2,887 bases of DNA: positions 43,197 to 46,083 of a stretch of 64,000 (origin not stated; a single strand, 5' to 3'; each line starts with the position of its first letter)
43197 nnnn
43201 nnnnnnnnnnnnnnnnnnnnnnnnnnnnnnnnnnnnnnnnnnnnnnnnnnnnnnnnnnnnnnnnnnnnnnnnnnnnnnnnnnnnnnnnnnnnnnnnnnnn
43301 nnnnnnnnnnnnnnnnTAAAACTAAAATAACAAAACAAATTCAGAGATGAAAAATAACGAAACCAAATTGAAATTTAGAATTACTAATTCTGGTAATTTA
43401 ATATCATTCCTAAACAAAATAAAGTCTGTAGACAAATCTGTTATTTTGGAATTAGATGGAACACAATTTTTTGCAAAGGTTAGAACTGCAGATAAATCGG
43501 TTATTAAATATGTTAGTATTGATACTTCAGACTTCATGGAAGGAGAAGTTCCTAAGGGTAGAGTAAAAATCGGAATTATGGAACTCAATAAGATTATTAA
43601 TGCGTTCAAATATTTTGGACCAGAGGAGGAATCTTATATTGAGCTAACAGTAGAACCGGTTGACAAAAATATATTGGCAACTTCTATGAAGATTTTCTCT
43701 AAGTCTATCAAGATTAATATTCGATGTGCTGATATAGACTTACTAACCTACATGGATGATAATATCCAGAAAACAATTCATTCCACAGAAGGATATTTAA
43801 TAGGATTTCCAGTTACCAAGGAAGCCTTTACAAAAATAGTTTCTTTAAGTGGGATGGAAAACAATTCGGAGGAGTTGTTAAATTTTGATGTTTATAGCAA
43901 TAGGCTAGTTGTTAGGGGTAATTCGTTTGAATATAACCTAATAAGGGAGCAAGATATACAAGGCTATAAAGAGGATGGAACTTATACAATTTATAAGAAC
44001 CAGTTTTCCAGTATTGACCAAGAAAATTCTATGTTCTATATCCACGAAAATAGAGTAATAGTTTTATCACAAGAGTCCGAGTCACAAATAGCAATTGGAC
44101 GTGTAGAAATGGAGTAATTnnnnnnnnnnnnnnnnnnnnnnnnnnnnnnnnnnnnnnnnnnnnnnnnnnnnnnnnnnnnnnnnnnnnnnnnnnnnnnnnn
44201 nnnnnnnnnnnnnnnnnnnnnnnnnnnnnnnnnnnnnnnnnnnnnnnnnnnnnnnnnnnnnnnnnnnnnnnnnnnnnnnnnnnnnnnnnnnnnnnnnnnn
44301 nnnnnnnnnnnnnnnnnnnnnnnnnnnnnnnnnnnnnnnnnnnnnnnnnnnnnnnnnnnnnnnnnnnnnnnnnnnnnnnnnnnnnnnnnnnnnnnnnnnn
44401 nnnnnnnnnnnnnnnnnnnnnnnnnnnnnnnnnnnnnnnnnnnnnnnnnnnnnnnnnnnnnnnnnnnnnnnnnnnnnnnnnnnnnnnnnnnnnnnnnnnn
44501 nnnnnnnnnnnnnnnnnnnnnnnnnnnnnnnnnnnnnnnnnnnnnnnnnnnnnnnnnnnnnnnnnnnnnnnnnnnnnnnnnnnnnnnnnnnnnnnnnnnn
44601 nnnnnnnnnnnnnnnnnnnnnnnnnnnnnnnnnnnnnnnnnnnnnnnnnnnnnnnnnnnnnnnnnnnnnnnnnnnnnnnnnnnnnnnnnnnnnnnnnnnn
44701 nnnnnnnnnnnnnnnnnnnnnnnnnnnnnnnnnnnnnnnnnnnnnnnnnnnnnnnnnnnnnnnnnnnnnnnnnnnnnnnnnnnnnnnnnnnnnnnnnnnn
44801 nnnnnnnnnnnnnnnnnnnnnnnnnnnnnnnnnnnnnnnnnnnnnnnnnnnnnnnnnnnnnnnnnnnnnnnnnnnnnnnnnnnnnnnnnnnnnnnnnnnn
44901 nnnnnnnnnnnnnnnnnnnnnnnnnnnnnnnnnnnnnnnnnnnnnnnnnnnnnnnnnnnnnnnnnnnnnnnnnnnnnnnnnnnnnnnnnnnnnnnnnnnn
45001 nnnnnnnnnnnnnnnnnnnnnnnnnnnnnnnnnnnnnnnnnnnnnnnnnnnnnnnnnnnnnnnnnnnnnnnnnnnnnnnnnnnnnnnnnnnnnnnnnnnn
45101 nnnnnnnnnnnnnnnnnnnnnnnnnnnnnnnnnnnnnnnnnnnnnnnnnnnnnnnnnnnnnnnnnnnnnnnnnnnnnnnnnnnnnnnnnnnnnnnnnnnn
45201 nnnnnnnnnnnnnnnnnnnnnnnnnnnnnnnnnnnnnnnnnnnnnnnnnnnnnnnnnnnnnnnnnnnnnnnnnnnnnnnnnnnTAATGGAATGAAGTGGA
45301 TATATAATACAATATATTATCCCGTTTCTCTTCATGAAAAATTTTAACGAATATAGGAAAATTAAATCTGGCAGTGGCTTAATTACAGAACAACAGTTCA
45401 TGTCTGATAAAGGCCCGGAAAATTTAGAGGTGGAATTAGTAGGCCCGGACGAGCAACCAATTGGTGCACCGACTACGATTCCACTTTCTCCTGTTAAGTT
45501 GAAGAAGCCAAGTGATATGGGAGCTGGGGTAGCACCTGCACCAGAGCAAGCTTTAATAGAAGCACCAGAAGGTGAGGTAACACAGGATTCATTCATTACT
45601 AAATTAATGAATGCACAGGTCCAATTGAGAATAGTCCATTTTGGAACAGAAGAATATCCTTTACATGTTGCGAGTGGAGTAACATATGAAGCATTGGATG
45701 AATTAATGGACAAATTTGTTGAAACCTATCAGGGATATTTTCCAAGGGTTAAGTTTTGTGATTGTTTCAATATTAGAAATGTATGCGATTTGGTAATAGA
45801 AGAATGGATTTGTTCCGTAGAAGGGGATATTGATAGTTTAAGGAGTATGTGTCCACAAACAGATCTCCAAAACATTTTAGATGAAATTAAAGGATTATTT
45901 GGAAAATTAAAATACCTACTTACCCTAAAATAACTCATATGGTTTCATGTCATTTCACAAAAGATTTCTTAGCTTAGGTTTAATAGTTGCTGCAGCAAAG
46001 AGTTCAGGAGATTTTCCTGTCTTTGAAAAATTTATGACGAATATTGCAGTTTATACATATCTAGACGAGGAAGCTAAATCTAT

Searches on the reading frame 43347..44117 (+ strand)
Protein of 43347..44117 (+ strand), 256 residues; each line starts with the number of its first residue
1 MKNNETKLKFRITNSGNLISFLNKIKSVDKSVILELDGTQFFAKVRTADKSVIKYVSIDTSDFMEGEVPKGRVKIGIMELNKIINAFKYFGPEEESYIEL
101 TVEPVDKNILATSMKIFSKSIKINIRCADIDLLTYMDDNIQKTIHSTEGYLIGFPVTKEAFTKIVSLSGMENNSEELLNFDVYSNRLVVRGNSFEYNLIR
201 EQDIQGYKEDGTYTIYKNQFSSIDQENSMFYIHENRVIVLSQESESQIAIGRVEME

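Call 3: search_protein_families(library=pfam, proteins=[window:43347-44117:+], max_evalue=0.01)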
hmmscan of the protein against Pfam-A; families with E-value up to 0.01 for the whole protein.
window:43347-44117:+ (256 aa): 0 families

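Call 11: search_protein_families(library=phrogs, proteins=[window:43347-44117:+], max_evalue=0.001)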
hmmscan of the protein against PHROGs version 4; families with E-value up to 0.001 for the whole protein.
window:43347-44117:+ (256 aa): 0 families

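Call 23: search_solved_structures(query=window:43347-44117:+, max_evalue=10)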
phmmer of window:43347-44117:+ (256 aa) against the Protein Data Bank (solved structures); distinct sequences matched with E-value up to 10: 6.
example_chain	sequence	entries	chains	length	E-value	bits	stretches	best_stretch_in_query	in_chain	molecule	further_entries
2dvw_B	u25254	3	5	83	0.1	15.2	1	185-246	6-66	26S protease regulatory subunit 6B | Proteasome (Prosome, macropain) 26S subunit, ATPase, 4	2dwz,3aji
2ix2_A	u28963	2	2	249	0.67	12.5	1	12-139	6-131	DNA POLYMERASE SLIDING CLAMP B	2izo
2hii_A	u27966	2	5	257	0.68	12.5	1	12-137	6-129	PCNA1 (SSO0397)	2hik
2io4_A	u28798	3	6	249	0.69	12.5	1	11-139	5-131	DNA polymerase sliding clamp B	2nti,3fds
7rpo_A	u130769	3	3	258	0.71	12.4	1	11-137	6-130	DNA polymerase sliding clamp 1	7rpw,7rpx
5vhj_D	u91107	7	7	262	1.1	11.7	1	184-245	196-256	26S proteasome regulatory subunit 6B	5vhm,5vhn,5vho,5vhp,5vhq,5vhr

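Call 61: search_solved_structures(query=A2, max_evalue=1)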
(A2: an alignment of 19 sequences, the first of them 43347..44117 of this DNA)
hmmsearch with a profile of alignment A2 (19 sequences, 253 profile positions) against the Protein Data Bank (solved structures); distinct sequences matched with E-value up to 1: 6.
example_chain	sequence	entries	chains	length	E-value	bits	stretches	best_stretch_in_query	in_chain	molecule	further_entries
7rpo_A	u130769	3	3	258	6.3e-05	25.8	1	1-83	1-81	DNA polymerase sliding clamp 1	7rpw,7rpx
2io4_A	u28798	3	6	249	0.00015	24.6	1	3-82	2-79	DNA polymerase sliding clamp B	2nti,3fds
2ix2_A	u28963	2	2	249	0.00017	24.4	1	4-83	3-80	DNA POLYMERASE SLIDING CLAMP B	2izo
2hii_A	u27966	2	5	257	0.00019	24.2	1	4-83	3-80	PCNA1 (SSO0397)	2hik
3aix_B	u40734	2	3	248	0.0014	21.4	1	4-84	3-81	DNA polymerase sliding clamp B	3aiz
5ds2_A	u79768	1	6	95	0.74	12.5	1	205-241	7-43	18.1 kDa class I heat shock protein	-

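Call 76: find_homologous_proteins(query=A2, max_evalue=0.00001)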
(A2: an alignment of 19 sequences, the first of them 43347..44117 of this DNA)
Query A2 (19 sequences) (256 aa, profile of the alignment): 464 proteins with E <= 0.00001 among 2871 candidates; the best 120 are listed.
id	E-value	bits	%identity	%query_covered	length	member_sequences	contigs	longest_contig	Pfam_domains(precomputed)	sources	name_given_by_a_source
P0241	9.9e-98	345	57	100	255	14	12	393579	-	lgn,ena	-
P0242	3.0e-96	340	46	96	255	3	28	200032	-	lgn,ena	-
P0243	4.1e-96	339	55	100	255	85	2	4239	-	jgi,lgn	jgi:hypothetical protein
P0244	8.5e-96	338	57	100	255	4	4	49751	-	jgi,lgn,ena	jgi:hypothetical protein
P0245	1.2e-95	338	55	100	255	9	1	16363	-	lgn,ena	-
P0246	2.2e-95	337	55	100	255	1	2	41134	-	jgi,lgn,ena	jgi:hypothetical protein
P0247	6.4e-95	335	56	100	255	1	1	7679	-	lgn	-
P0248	1.0e-94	335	54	100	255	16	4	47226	-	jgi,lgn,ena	jgi:hypothetical protein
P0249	1.1e-94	335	55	96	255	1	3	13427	-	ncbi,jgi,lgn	jgi:hypothetical protein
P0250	1.1e-94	335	55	100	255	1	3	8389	-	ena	-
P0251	1.3e-94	334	54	100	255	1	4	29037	-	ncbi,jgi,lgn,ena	jgi:hypothetical protein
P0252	2.1e-94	334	56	100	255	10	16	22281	-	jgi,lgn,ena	jgi:hypothetical protein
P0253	2.1e-94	334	55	100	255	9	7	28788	-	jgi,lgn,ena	jgi:hypothetical protein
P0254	2.4e-94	334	53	100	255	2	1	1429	-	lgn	-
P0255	2.5e-94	333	53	100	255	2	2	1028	-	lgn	-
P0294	3.2e-90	320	93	100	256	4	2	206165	-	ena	-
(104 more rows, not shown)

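Call 85: search_protein_families(library=phrogs, proteins=[window:43347-44117:+], max_evalue=0.00001)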
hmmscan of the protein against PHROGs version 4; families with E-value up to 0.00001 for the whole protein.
window:43347-44117:+ (256 aa): 0 families

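Call 87: predict_structure(alignment_id=A4)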
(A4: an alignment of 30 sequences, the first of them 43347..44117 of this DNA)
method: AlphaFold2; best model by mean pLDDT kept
length: 256 residues; sequences in the alignment: 30
mean_pLDDT: 92.7   pTM: 0.88
mean pLDDT of the five models: 92.7, 91.1, 90.8, 89.4, 89.0
residues with pLDDT >= 90: 215; 70-90: 37; 50-70: 1; < 50: 3
segments of 3 or more residues with pLDDT < 50: none
pLDDT, mean of each block of 10 residues (from residue 1): 79 96 96 95 94 97 91 95 94 91 90 95 94 91 95 96 90 85 95 93 93 93 95 96 96 79
secondary structure, 60 per line:
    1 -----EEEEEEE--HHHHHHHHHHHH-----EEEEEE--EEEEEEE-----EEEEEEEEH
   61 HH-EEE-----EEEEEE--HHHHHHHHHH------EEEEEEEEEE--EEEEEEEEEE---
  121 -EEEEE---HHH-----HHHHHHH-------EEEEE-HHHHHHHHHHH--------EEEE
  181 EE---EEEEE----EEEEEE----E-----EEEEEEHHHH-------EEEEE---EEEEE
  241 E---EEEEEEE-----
elements in order: E6-12 H15-26 E32-37 E40-46 E52-59 E64-66 E72-77 H80-89 E96-105 E108-117 E122-126 H138-144 E152-156 H158-168 E177-182 E186-190 E195-200 E211-216 H217-220 E228-232 E236-241 E245-251

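Call 89: fold_search(model_id=the predicted structure, library=pdb)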
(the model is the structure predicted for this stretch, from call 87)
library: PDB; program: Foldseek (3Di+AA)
matches with E <= 10: 1561; with E <= 0.001: 515
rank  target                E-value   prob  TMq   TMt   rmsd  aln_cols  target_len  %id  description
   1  2nti_E                6.2e-12  1.00  0.67  0.70   4.7       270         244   11  Crystal structure of PCNA123 heterotrimer. (released 2007-12-18)
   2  2ix2_B                7.7e-12  1.00  0.68  0.71   4.8       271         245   12  Crystal structure of the heterotrimeric PCNA from Sulfolobus solfataricus (released 2006-10-04)
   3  5t9d_C                9.5e-12  1.00  0.70  0.72   4.3       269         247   11  Structure of PCNA acetylated on K20 (released 2017-04-05)
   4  2hii_C                1.1e-11  1.00  0.66  0.69   4.8       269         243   10  heterotrimeric PCNA sliding clamp (released 2006-11-07)
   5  2nti_H                1.3e-11  1.00  0.67  0.69   4.8       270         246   12  Crystal structure of PCNA123 heterotrimer. (released 2007-12-18)
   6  2ijx_A                1.4e-11  1.00  0.67  0.70   4.9       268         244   10  Crystal structure of PCNA3 monomer from Sulfolobus solfataricus. (released 2007-10-16)
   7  2izo_C                1.6e-11  1.00  0.57  0.59   6.2       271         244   14  Structure of an Archaeal PCNA1-PCNA2-FEN1 Complex (released 2006-09-06)
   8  7o1f_B                1.9e-11  1.00  0.65  0.66   5.3       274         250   11  PCNA from Chaetomium thermophilum in complex with PolD4 PIP peptide (released 2022-04-13)
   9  3v60_B                2.0e-11  1.00  0.69  0.69   4.8       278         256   12  Structure of S. cerevisiae PCNA conjugated to SUMO on lysine 164 (released 2012-02-29)
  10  3lx2_A                2.0e-11  1.00  0.67  0.69   5.0       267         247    8  Crystal Structure analysis of PCNA from Thermococcus kodakaraensis tk0582 (released 2011-01-26)
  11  6hvo_B                2.2e-11  1.00  0.67  0.68   5.1       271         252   10  Crystal structure of human PCNA in complex with three peptides of p12 subunit of human polymerase delta (released 2019-01-23)
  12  7rpx_A                2.5e-11  1.00  0.56  0.57   6.4       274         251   16  Archaeal DNA ligase and heterotrimeric PCNA in complex with end-joined DNA (released 2021-11-17)
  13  6qh1_B                2.6e-11  1.00  0.67  0.68   5.1       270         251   11  The structure of Schizosaccharomyces pombe PCNA in complex with an Spd1 derived peptide (released 2020-02-05)
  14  4l6p_A                2.8e-11  1.00  0.68  0.68   4.7       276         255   11  Structure of C22Y Mutant PCNA protein defective in DNA mismatch repair (released 2014-10-01)
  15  3v62_B                2.8e-11  1.00  0.67  0.68   4.8       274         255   11  Structure of the S. cerevisiae Srs2 C-terminal domain in complex with PCNA conjugated to SUMO on lysine 164 (released 2012-02-29)
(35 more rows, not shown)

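Call 93: find_encoding_contigs(protein=P0294, flank=10000, max_places=2)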
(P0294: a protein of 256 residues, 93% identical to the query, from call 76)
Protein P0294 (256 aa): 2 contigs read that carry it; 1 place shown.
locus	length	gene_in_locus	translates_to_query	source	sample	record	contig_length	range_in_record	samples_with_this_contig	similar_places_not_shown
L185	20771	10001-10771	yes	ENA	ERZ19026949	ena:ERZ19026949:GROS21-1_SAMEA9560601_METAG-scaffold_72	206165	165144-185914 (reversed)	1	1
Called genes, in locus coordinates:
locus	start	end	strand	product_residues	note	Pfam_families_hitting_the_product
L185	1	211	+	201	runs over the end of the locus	PF00406:ADK, PF13207:AAA_17, PF13238:AAA_18, PF13671:AAA_33 (weak)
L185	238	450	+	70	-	-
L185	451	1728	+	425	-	PF00535:Glycos_transf_2, PF07719:TPR_2 (faint)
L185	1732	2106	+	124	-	PF02643:DUF192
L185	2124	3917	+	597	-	PF02518:HATPase_c (faint), PF01751:Toprim, PF16898:TOPRIM_C (weak)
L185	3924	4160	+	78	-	-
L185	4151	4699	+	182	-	-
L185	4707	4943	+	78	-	-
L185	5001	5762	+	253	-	-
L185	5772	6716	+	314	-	PF03851:UvdE, PF01261:AP_endonuc_2 (faint)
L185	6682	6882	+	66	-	-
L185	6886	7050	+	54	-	-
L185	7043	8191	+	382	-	PF00226:DnaJ, PF01556:DnaJ_C, PF00684:DnaJ_CXXCXGXG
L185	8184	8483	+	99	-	PF07098:DUF1360 (faint)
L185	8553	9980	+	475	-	PF00521:DNA_topoisoIV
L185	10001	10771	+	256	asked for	-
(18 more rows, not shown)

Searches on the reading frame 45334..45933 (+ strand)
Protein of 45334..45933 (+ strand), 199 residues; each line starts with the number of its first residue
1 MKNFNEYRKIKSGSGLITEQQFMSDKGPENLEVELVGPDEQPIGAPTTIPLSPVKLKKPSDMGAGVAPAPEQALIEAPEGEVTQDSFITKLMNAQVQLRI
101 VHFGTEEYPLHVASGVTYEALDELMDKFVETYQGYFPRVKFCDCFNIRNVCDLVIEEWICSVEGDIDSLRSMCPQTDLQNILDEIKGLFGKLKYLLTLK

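Call 3: search_protein_families(library=pfam, proteins=[window:45334-45933:+], max_evalue=0.01)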
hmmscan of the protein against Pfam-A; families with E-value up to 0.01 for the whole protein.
window:45334-45933:+ (199 aa): 1 family
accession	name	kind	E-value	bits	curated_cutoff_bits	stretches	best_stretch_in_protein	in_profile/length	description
PF19174.5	DUF5856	-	5.5e-15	56.6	34.6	1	102-196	1-94/94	Family of unknown function (DUF5856)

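Call 11: search_protein_families(library=phrogs, proteins=[window:45334-45933:+], max_evalue=0.001)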
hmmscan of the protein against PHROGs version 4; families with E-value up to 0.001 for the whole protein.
window:45334-45933:+ (199 aa): 1 family
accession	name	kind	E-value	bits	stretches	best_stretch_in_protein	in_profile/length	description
phrog_858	-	transcription regulation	1.5e-19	71.8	1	81-198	12-127/129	starvation-inducible transcriptional regulator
